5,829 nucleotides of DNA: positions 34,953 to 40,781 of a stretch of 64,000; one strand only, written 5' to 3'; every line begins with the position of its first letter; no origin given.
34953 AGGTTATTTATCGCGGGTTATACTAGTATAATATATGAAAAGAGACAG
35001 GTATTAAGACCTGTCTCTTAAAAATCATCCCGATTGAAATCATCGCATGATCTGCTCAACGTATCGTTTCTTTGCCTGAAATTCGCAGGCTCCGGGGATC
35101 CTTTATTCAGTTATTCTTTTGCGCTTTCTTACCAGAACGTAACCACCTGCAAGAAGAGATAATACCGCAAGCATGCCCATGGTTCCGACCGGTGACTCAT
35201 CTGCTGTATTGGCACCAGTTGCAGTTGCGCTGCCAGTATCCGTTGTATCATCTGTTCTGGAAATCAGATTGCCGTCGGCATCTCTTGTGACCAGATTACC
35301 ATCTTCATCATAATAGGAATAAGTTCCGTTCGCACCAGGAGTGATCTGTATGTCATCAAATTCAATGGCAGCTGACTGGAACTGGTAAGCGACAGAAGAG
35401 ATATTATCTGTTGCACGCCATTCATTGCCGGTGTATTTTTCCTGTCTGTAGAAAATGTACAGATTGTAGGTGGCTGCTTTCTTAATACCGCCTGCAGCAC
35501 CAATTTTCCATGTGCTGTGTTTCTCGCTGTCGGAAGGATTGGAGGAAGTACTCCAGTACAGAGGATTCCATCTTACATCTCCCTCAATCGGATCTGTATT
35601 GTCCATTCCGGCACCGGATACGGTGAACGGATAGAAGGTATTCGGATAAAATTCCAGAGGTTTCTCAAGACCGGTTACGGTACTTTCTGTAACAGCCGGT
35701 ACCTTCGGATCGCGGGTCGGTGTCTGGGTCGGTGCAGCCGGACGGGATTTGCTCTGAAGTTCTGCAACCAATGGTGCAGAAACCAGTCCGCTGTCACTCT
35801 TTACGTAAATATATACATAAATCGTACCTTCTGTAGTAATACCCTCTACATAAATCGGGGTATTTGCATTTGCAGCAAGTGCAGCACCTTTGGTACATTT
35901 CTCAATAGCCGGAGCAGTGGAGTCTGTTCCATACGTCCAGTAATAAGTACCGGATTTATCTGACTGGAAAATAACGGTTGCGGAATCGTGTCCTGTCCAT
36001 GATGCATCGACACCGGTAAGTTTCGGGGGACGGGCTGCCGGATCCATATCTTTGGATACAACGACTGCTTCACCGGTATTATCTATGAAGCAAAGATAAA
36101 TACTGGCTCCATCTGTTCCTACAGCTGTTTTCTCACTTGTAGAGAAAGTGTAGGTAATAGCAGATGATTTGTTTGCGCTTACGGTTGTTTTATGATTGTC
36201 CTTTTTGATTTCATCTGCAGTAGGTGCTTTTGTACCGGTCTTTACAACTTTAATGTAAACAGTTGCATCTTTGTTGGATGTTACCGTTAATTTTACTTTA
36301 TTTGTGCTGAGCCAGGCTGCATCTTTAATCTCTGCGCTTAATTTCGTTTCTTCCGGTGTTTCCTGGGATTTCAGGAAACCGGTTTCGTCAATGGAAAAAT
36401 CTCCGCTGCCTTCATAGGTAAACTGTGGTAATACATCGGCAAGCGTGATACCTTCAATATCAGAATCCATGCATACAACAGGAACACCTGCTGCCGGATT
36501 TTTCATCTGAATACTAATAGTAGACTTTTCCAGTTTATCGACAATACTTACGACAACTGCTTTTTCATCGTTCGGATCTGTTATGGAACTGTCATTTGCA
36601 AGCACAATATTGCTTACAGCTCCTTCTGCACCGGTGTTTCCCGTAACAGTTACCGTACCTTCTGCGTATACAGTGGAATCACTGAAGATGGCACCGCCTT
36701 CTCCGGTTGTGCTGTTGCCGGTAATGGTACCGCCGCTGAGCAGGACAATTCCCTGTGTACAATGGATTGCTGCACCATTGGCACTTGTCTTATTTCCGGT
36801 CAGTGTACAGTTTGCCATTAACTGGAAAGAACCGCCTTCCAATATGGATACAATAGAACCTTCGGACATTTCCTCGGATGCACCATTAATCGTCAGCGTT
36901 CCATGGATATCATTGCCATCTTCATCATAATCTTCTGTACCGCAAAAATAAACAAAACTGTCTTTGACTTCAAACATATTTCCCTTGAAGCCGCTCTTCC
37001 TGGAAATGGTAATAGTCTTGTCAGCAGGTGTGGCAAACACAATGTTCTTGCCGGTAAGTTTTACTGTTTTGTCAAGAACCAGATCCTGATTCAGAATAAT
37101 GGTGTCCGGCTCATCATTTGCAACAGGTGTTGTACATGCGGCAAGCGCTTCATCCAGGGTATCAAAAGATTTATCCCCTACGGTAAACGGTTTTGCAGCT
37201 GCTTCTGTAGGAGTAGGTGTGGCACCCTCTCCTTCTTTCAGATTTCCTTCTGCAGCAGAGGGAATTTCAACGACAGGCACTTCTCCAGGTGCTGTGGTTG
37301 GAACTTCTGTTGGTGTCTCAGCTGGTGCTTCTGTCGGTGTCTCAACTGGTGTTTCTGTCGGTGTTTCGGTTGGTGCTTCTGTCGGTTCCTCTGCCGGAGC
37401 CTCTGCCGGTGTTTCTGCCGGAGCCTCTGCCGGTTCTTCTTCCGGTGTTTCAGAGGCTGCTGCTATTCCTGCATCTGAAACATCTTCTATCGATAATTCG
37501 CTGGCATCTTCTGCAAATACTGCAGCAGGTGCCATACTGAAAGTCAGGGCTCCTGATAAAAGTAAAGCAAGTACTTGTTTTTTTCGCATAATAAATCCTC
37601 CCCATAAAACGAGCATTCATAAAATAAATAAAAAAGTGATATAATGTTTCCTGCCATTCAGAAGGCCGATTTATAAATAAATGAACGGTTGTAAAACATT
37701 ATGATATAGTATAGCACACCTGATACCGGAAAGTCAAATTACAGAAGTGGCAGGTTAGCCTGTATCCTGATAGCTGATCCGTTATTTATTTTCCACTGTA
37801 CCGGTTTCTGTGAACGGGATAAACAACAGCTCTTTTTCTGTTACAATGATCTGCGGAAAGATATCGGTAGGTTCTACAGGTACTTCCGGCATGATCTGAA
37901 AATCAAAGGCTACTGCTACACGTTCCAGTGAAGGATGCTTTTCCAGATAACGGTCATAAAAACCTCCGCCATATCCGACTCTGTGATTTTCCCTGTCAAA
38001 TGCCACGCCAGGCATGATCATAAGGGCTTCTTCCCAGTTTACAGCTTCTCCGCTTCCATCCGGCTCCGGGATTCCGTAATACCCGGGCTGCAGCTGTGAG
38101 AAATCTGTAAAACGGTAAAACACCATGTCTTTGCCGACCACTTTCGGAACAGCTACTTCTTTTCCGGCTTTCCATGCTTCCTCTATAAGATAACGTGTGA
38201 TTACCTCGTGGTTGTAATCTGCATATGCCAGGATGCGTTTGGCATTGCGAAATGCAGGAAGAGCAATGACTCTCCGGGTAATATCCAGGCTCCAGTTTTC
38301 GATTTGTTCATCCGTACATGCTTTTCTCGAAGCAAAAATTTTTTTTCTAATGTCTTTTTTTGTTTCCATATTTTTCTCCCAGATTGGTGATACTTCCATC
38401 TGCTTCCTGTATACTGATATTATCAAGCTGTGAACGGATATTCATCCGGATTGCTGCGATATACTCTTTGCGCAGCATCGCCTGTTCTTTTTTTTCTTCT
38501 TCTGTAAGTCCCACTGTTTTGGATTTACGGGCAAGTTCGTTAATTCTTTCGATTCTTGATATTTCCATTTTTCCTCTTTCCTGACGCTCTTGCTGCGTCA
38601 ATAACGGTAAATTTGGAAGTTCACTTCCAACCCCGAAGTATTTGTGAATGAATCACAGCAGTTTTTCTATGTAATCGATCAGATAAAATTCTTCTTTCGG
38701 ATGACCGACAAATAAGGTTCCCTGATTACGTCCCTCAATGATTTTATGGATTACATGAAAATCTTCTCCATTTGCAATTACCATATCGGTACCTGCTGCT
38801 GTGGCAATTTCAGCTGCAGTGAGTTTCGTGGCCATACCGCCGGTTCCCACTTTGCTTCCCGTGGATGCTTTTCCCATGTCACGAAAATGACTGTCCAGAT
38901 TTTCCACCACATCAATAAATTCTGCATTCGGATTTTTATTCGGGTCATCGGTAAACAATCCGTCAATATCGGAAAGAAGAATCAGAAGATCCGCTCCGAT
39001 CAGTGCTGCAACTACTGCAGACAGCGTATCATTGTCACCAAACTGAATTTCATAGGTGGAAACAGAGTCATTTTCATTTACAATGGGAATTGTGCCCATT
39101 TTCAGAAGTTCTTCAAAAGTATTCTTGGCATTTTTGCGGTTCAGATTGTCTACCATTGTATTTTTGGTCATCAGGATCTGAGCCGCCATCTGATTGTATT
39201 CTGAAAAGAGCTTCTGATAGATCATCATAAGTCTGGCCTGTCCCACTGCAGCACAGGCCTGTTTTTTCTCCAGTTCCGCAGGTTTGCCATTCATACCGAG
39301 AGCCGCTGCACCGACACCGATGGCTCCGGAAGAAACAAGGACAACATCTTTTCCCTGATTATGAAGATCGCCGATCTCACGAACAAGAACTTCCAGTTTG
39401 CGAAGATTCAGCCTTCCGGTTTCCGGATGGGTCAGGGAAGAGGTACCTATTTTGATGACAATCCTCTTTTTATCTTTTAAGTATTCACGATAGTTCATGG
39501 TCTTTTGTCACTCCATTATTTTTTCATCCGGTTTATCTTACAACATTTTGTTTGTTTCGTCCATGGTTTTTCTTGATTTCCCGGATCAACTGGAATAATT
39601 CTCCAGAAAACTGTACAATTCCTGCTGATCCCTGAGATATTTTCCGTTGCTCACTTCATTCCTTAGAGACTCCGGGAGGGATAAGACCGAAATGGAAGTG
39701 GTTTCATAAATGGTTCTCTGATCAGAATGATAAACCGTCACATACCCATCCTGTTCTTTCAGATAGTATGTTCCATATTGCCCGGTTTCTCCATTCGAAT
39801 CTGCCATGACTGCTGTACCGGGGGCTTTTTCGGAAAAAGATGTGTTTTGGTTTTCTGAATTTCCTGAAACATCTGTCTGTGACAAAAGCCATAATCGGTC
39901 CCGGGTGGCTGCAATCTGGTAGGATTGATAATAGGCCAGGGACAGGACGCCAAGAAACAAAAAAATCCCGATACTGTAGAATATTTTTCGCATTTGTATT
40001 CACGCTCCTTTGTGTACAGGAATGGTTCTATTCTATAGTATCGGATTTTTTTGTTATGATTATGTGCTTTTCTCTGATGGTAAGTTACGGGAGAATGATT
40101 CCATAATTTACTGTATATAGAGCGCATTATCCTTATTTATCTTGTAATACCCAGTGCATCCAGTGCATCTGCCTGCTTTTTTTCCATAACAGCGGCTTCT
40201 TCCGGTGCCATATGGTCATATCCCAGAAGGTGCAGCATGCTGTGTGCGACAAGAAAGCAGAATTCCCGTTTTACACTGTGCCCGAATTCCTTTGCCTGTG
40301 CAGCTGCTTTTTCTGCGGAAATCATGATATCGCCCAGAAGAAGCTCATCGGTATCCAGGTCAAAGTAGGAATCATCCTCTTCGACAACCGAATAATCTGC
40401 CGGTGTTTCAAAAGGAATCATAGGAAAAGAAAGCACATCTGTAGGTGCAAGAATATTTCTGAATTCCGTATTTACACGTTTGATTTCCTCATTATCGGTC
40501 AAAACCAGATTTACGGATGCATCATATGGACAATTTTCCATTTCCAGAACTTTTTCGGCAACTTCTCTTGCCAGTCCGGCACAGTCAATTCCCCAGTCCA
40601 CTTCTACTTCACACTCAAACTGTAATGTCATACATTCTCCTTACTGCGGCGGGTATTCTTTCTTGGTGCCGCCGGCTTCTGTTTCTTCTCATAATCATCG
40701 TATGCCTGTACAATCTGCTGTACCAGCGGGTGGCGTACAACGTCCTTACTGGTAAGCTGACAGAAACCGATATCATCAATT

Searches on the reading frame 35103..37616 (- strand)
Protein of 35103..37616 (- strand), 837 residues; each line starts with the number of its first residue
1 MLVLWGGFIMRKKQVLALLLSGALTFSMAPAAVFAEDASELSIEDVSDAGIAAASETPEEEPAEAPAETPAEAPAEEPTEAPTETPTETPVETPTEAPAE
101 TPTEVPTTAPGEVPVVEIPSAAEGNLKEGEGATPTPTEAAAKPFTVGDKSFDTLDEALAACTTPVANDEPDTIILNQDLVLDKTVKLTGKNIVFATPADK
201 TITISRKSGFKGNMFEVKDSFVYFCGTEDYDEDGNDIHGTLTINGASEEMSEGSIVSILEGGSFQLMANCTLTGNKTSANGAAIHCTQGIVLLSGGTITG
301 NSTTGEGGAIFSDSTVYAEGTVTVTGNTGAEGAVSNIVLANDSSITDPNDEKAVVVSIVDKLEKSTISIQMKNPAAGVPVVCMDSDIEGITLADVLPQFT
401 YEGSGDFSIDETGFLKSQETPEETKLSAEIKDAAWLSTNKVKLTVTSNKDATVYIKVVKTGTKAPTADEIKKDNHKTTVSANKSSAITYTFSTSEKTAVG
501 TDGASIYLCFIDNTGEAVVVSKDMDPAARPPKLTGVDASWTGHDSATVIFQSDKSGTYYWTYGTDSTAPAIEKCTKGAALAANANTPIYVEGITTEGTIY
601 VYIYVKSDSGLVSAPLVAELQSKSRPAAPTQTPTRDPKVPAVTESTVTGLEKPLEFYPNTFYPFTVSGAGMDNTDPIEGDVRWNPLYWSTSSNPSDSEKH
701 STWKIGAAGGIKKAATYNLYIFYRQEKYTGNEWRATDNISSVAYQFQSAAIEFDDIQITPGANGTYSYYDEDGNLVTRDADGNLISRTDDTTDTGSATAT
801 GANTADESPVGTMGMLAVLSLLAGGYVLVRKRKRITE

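Call 18: search_protein_families(library=pfam, proteins=[window:35103-37616:-], max_evalue=0.001)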
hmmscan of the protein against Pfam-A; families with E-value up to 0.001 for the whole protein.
window:35103-37616:- (837 aa): 1 family
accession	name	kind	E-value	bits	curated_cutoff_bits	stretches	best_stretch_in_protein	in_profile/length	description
PF02415.23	Chlam_PMP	-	0.00089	19.7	20.6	0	297-312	3-18/19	Chlamydia polymorphic membrane protein (Chlamydia_PMP) repeat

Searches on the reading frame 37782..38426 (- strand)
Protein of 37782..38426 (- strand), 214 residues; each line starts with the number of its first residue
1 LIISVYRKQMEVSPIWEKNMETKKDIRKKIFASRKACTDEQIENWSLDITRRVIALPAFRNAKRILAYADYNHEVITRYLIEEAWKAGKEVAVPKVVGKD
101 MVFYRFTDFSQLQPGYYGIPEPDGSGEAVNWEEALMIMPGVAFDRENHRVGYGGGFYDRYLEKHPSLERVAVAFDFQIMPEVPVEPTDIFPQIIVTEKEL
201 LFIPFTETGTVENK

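Call 18: search_protein_families(library=pfam, proteins=[window:37782-38426:-], max_evalue=0.001)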
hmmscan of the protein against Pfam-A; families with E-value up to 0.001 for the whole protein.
window:37782-38426:- (214 aa): 1 family
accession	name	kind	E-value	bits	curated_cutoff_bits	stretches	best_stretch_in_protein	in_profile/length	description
PF01812.26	5-FTHF_cyc-lig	-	3.6e-38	131.8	27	1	23-197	1-186/186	5-formyltetrahydrofolate cyclo-ligase family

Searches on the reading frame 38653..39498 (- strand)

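Call 18: search_protein_families(library=pfam, proteins=[window:38653-39498:-], max_evalue=0.001)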
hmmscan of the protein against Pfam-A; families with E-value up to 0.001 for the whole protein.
window:38653-39498:- (281 aa): 1 family
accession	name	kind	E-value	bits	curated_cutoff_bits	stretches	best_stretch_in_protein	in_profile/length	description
PF00696.33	AA_kinase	-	9.6e-48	163.4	24.9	1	11-243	1-234/234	Amino acid kinase family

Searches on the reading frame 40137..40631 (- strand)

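Call 18: search_protein_families(library=pfam, proteins=[window:40137-40631:-], max_evalue=0.001)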
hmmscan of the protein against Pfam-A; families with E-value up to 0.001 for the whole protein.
window:40137-40631:- (164 aa): 1 family
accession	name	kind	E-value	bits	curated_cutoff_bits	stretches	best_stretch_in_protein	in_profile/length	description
PF02130.23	YbeY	-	2.3e-44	150.8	25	1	17-159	7-128/129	Endoribonuclease YbeY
